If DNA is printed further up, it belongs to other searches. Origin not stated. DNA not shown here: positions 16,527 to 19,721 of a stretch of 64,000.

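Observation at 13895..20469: Compact acidic-exopolysaccharide (polyuronide; alginate/glucuronan-like) synthesis and remodelling locus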

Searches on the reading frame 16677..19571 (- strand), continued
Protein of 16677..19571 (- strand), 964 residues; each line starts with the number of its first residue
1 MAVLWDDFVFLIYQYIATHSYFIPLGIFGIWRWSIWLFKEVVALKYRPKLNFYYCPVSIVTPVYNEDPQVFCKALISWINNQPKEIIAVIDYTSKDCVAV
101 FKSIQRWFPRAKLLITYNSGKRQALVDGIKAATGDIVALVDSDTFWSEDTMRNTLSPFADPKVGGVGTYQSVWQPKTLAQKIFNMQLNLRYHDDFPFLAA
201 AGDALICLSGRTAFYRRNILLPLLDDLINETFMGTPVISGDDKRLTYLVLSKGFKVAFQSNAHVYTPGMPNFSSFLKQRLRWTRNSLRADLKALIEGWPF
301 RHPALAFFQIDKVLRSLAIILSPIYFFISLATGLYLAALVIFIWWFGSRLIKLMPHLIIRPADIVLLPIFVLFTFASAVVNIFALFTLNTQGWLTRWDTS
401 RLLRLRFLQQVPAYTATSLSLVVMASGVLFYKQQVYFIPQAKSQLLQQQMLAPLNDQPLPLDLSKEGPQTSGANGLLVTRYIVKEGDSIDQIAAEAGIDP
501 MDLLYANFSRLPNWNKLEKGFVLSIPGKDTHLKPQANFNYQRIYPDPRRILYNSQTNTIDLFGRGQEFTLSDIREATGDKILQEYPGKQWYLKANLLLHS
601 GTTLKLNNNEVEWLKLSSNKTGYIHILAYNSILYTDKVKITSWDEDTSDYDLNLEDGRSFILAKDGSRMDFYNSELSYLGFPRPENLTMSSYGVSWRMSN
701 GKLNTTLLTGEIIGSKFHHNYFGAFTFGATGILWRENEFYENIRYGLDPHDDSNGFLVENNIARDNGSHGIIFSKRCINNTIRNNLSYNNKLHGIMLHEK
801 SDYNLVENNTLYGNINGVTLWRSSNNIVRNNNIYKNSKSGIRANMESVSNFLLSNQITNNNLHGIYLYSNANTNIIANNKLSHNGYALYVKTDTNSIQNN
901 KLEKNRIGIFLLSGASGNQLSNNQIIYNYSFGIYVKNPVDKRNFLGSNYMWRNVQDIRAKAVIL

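Call 20: find_encoding_contigs(protein=P0007, flank=10000, max_places=2)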
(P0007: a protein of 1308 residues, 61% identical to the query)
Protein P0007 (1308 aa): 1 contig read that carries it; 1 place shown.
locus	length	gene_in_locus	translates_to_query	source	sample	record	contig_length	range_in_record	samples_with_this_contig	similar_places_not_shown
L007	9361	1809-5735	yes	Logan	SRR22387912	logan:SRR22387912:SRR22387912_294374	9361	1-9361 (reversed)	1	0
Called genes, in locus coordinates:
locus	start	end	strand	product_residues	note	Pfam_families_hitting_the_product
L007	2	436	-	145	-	?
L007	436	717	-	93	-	-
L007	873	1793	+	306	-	PF03721:UDPG_MGDP_dh_N, PF00984:UDPG_MGDP_dh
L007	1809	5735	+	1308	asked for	PF13506:Glyco_transf_21, PF00535:Glycos_transf_2, PF13641:Glyco_tranf_2_3, PF13632:Glyco_trans_2_3, PF01476:LysM, PF13229:Beta_helix, PF05048:NosD, PF13229:Beta_helix, +3 more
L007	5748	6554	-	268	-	PF08787:Alginate_lyase2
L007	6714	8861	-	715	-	PF00890:FAD_binding_2 (faint), PF01266:DAO (faint), PF01946:Thi4 (faint), PF07992:Pyr_redox_2, PF14528:LAGLIDADG_3 (weak), PF07992:Pyr_redox_2, PF13738:Pyr_redox_3, PF00070:Pyr_redox, +3 more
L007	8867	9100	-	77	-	-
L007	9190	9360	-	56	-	?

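Call 21: find_related_loci(query=window:16677-19571:-, collection=genome_contigs, flank=8000)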
Query window:16677-19571:- (964 aa) in genome_contigs; peptide patterns used: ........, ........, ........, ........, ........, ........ (x = any residue, [..] = any of these).
20 stretches matched a pattern, but none encodes a relative of the query by tblastn (E <= 1e-3).

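Call 23: find_related_loci(query=A1, collection=genome_contigs, flank=8000)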
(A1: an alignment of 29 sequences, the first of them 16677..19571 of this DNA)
Query A1 (964 aa) in genome_contigs; peptide patterns used: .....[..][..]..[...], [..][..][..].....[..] (x = any residue, [..] = any of these).
261 stretches matched a pattern; 238 encode a relative of the query (tblastn E <= 1e-3); the best 80 are kept; 79 distinct loci.
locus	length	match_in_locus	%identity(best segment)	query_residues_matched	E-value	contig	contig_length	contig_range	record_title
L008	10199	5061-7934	58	1-959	0e+0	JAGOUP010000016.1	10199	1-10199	MAG: Candidatus Levyibacteriota bacterium isolate Gw_Eff_bin_508 Gw_Eff_17179_length_10199_cov_3.891779, whole genome sh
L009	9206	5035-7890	56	7-960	0e+0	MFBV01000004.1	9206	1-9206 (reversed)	MAG: Candidatus Curtissbacteria bacterium RIFCSPLOWO2_02_FULL_40_11 rifcsplowo2_02_scaffold_12438, whole genome shotgun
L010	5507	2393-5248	56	7-960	0e+0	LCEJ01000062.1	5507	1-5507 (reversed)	MAG: Candidatus Daviesbacteria bacterium GW2011_GWA2_42_7 UV41_C0062, whole genome shotgun sequence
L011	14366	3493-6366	55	4-959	0e+0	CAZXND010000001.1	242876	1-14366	MAG TPA_asm: uncultured Gammaproteobacteria bacterium isolate SRP192515_co1_195 genome assembly, contig: NODE_19_length_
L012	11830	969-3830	54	1-957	0e+0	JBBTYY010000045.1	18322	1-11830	MAG: Patescibacteria group bacterium isolate H52-bin050_1 H52_bin050_1_000000000045, whole genome shotgun sequence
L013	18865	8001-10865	54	1-957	0e+0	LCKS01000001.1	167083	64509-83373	MAG: Candidatus Amesbacteria bacterium GW2011_GWC2_45_19 UX05_C0001, whole genome shotgun sequence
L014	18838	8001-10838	55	7-957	0e+0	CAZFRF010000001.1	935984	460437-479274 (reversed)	MAG TPA_asm: uncultured Gammaproteobacteria bacterium isolate SRP292972_co1_100 genome assembly, contig: NODE_5_length_9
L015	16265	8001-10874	53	1-961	0e+0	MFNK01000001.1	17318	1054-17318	MAG: Candidatus Levybacteria bacterium RIFCSPHIGHO2_01_FULL_36_15b rifcsphigho2_01_scaffold_12253, whole genome shotgun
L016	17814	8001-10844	55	4-957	0e+0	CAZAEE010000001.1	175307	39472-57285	MAG TPA_asm: uncultured Gammaproteobacteria bacterium isolate SRP200132_co2_487 genome assembly, contig: NODE_15_length_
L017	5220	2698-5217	61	6-848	0e+0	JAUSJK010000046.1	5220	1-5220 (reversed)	MAG: bacterium isolate E14_metabat.bin.3 E14_k141_1748069, whole genome shotgun sequence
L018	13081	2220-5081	54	1-957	0e+0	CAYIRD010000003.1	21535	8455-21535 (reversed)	MAG TPA_asm: uncultured Gammaproteobacteria bacterium isolate ERP119705_co24_323 genome assembly, contig: NODE_2681_leng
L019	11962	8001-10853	55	7-960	0e+0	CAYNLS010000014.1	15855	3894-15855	MAG TPA_asm: uncultured Gammaproteobacteria bacterium isolate SRP269290_co3_853 genome assembly, contig: NODE_4061_lengt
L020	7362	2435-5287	53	6-957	0e+0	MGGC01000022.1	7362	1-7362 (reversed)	MAG: Candidatus Woesebacteria bacterium RIFCSPHIGHO2_01_FULL_38_10 rifcsphigho2_01_scaffold_29885, whole genome shotgun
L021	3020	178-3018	52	5-952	0e+0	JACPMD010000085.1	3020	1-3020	MAG: Candidatus Roizmanbacteria bacterium isolate NC_groundwater_539_Ag_S-0.1um_39_6 S35_SO-1_scaffold_322202, whole gen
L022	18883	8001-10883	51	1-960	0e+0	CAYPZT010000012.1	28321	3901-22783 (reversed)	MAG TPA_asm: uncultured Gammaproteobacteria bacterium isolate SRP329715_co1_181 genome assembly, contig: NODE_2337_lengt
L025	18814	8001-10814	54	20-958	0e+0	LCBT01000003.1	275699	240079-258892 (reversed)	MAG: Candidatus Daviesbacteria bacterium GW2011_GWA1_41_61 UU73_C0003, whole genome shotgun sequence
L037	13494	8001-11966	48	21-948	0e+0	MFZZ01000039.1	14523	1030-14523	MAG: Candidatus Roizmanbacteria bacterium RIFCSPHIGHO2_12_FULL_38_13 rifcsphigho2_12_scaffold_6372, whole genome shotgun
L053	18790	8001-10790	43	22-958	0e+0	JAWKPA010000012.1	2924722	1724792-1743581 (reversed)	MAG: Chloroflexota bacterium isolate BC3.16 BC3.16.fa-12, whole genome shotgun sequence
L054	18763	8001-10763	42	22-936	0e+0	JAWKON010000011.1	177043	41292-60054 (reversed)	MAG: Caldilineaceae bacterium isolate ABC1.76 ABC1.76.fa-11, whole genome shotgun sequence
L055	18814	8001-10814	41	24-958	0e+0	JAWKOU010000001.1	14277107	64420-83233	MAG: Caldilineaceae bacterium isolate BC1.69 BC1.69.fa-1, whole genome shotgun sequence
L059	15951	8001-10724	42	6-899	0e+0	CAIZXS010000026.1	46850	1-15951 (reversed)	uncultured bacterium isolate Loc080925-6m_bin-1411 genome assembly, contig: bin-1411:26/26, whole genome shotgun sequenc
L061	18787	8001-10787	41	11-920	0e+0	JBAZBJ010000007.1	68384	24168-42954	MAG: Parcubacteria group bacterium isolate SO_2017_GW1_11 NODE_2307_length_68384_cov_1.590855_OW334_2017, whole genome s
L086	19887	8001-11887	48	5-962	0e+0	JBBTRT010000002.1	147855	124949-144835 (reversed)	MAG: Patescibacteria group bacterium isolate H52-bin002_1 H52_bin002_1_000000000002, whole genome shotgun sequence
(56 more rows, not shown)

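Call 38: search_protein_families(library=pfam, proteins=[L022:7168-8001:+, L059:10777-12150:+, L037:5418-6044:-, L054:10965-18761:+, L025:13539-14876:+], max_evalue=0.01)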
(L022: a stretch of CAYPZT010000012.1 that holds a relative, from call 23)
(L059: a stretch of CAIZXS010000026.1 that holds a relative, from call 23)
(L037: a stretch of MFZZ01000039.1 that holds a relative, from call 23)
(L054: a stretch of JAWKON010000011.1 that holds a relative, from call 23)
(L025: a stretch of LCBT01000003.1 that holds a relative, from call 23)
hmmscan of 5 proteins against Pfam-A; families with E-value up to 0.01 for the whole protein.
L022:7168-8001:+ (278 aa): 4 families
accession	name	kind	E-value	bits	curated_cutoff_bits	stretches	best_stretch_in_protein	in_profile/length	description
PF00041.27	fn3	-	1.1e-12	48.4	25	1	50-127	11-82/84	Fibronectin type III domain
PF16656.11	Pur_ac_phosph_N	-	5.1e-07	30.6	30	1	47-116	6-83/93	Purple acid Phosphatase, N-terminal domain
PF25059.1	FN3_DSCAM-DSCAML_C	-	0.00069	20.3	39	1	59-115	12-66/89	DSCAM/DSCAML C-terminal Fn3-like domain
PF10342.15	Kre9_KNH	-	0.0098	17.1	24.6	0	48-115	6-79/94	Kre9/KNH-like N-terminal Ig-like domain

L059:10777-12150:+ (458 aa): 3 families
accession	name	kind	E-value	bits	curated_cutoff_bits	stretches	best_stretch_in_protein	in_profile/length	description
PF13088.12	BNR_2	-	1.7e-09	37.9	31.4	1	213-305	2-101/277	BNR repeat-like domain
PF15892.11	BNR_4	-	1e-08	35.3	27.3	1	92-185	102-197/272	BNR repeat-containing family member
PF02012.26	BNR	-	0.0015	18.6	27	0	235-244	3-12/12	BNR/Asp-box repeat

L037:5418-6044:- (209 aa): 1 family
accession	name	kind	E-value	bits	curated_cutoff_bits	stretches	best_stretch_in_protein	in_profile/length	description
PF04203.18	Sortase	-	7e-21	74.7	26.6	1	75-196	1-123/125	Sortase domain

L054:10965-18761:+ (2599 aa): 27 families (the best 25 are shown)
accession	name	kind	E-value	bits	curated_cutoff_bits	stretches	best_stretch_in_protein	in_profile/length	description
PF13424.12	TPR_12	-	2.9e-299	966.6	30.1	39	1985-2055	5-77/77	Tetratricopeptide repeat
PF00515.34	TPR_1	-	1.4e-184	591.7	27.8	14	1791-1822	2-33/34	Tetratricopeptide repeat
PF07719.23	TPR_2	-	1e-146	465.6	27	8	1386-1416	2-32/34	Tetratricopeptide repeat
PF13176.12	TPR_7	-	3.3e-138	438.6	27.9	8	2545-2575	1-31/36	Tetratricopeptide repeat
PF13181.12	TPR_8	-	1.5e-126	402.4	25.7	5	2307-2334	5-32/34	Tetratricopeptide repeat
PF17874.7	TPR_MalT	-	9.1e-98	328.1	45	17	747-856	36-147/336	MalT-like TPR region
PF13374.12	TPR_10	-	4.7e-91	296.9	27.5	6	2306-2336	5-35/42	Tetratricopeptide repeat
PF14938.12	SNAP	-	9.8e-82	275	25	12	203-326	57-180/282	Soluble NSF attachment protein, SNAP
PF13432.12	TPR_16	-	4.6e-62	206.4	32.7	7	950-1014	3-61/65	Tetratricopeptide repeat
PF13414.12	TPR_11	-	5.3e-54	180.1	26.8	2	2310-2333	1-24/42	TPR repeat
PF13428.12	TPR_14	-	2.8e-40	133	23.5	0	1387-1422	3-38/44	Tetratricopeptide repeat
PF13174.12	TPR_6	-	8.1e-36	120.7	26.3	0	1507-1534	2-29/33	Tetratricopeptide repeat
PF24885.1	TPR_NPHP3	-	5.6e-28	98.4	100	1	779-852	87-162/239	Nephrocystin-3 TPR domain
PF18768.7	RNPP_C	-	1e-23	84.4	26.5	2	865-959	80-176/213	RNPP family C-terminal domain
PF12862.13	ANAPC5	-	3.1e-23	82.1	23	0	1071-1100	44-73/91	Anaphase-promoting complex subunit 5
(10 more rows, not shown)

L025:13539-14876:+ (446 aa): 0 families

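Call 73: predict_structure(alignment_id=A1)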
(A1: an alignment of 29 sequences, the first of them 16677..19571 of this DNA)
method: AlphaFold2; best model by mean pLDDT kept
length: 964 residues; sequences in the alignment: 29
mean_pLDDT: 86.6   pTM: 0.65
mean pLDDT of the five models: 86.6, 86.3, 86.0, 85.2, 83.4
residues with pLDDT >= 90: 510; 70-90: 356; 50-70: 69; < 50: 29
segments of 3 or more residues with pLDDT < 50: 392-409, 465-473
pLDDT, mean of each block of 10 residues (from residue 1): 63 67 76 87 89 91 85 93 93 87 91 83 85 92 91 91 89 90 90 86 57 89 84 64 76 86 89 83 78 78 83 83 87 80 89 89 91 88 74 42 42 74 86 83 87 68 52 73 91 92 88 81 90 72 76 95 92 94 94 96 94 96 94 97 95 93 95 98 83 93 89 98 94 97 96 93 97 94 97 96 95 96 95 92 92 96 94 95 95 94 95 92 92 92 91 89 75
secondary structure, 60 per line:
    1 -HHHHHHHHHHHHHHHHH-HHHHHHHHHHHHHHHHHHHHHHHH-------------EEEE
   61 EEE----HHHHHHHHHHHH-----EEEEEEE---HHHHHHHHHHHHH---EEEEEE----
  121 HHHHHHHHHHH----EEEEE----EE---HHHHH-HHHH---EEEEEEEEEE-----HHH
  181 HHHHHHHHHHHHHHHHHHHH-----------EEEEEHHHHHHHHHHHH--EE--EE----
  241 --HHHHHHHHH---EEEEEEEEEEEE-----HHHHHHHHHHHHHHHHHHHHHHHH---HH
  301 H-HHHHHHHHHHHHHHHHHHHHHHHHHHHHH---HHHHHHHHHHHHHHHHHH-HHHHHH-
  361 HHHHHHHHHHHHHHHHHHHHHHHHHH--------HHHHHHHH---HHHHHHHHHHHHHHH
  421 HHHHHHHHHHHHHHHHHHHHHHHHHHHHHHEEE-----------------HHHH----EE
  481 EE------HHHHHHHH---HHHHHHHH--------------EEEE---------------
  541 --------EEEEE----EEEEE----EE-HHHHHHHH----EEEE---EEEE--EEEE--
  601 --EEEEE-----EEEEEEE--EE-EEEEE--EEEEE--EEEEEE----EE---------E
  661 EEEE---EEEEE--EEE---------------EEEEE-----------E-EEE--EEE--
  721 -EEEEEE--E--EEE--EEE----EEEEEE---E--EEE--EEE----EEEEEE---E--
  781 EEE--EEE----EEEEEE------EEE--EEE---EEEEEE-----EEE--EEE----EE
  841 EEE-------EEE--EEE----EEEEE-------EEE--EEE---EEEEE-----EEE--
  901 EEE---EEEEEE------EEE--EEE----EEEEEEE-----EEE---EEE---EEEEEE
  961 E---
elements in order (helices of 4 or more, strands of 3 or more residues): H2-18 H20-43 E57-63 H68-79 E85-91 H95-107 E111-116 H121-131 E136-140 H150-154 H156-159 E163-172 H178-200 E212-216 H217-228 H243-251 E255-266 H272-295 H303-331 H335-352 H354-359 H361-386 H395-402 H406-450 E451-453 H471-474 E479-482 H489-496 H500-507 E522-525 E549-553 E558-562 H570-577 E582-585 E589-592 E595-598 E603-607 E613-619 E625-629 E632-636 E639-644 E660-664 E668-672 E675-677 E693-697 E711-713 E716-718 E722-727 E733-735 E738-740 E745-750 E757-759 E762-764 E769-774 E781-783 E786-788 E793-798 E805-807 E810-812 E816-821 E827-829 E832-834 E839-843 E851-853 E856-858 E863-867 E875-877 E880-882 E886-890 E896-898 E901-903 E907-912 E919-921 E924-926 E931-937 E943-945 E949-951 E955-961

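Call 77: fold_search(model_id=the predicted structure, library=pdb)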
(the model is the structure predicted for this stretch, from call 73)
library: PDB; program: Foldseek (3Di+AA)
matches with E <= 10: 1409; with E <= 0.001: 291
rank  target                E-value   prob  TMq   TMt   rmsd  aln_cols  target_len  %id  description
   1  7sp7_A                6.8e-16  1.00  0.35  0.64   7.4       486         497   18  Chlorella virus hyaluronan synthase inhibited by UDP (released 2022-04-06)
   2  9yq5_A                1.2e-15  1.00  0.33  0.60   9.0       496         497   18  Chlorella virus hyaluronan synthase bound to an inserted UDP-GlcA (released 2025-12-10)
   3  7sp8_A                2.6e-15  1.00  0.33  0.60   8.9       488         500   18  Chlorella virus Hyaluronan Synthase bound to UDP-GlcNAc (released 2022-04-06)
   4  4nk6                  3.5e-15  1.00  0.29  0.62  12.1       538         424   18  Crystal Structure of the periplasmic alginate epimerase AlgG (released 2014-01-15)
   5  8smp_A                6.9e-15  1.00  0.34  0.60  12.2       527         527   17  Xenopus laevis hyaluronan synthase 1, UDP-bound, gating loop inserted state (released 2024-05-01)
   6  4ozz                  8.6e-15  1.00  0.30  0.67   6.4       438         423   20  Crystal Structure of the periplasmic alginate epimerase AlgG T265N T268M double mutant (released 2015-03-04)
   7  9yq4_A                1.6e-14  1.00  0.35  0.65   7.2       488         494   18  Chlorella virus hyaluronan synthase bound to a proofreading UDP-GlcA (released 2025-12-10)
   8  8smn_A                2.7e-14  1.00  0.35  0.62   4.4       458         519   18  Xenopus laevis hyaluronan synthase 1, nascent HA polymer bound state (released 2024-05-01)
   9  4nk8                  3.3e-14  1.00  0.28  0.61   6.3       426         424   20  Crystal Structure of the periplasmic alginate epimerase AlgG D317A mutant (released 2014-01-15)
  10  8sne_A                3.3e-14  1.00  0.32  0.60   9.0       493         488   18  Chlorella virus Hyaluronan Synthase bound to GlcA extended GlcNAc primer and UDP (released 2024-05-01)
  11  8smm_A                3.7e-14  1.00  0.28  0.51  16.9       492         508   17  Xenopus laevis hyaluronan synthase 1 (released 2024-05-01)
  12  7sp6_A                4.6e-14  1.00  0.33  0.63  14.7       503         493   19  Chlorella virus hyaluronan synthase (released 2022-04-06)
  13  4ozy                  5.3e-14  1.00  0.31  0.69   2.7       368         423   24  Crystal Structure of the periplasmic alginate epimerase AlgG T265N mutant (released 2015-03-04)
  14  7sp9_A                6.6e-14  1.00  0.34  0.63   8.3       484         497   17  Chlorella virus Hyaluronan Synthase in the GlcNAc-primed channel-closed state (released 2022-04-06)
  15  9yq2_A                6.6e-14  1.00  0.31  0.59   9.4       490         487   18  Chlorella virus hyaluronan synthase bound to DDM (released 2025-12-10)
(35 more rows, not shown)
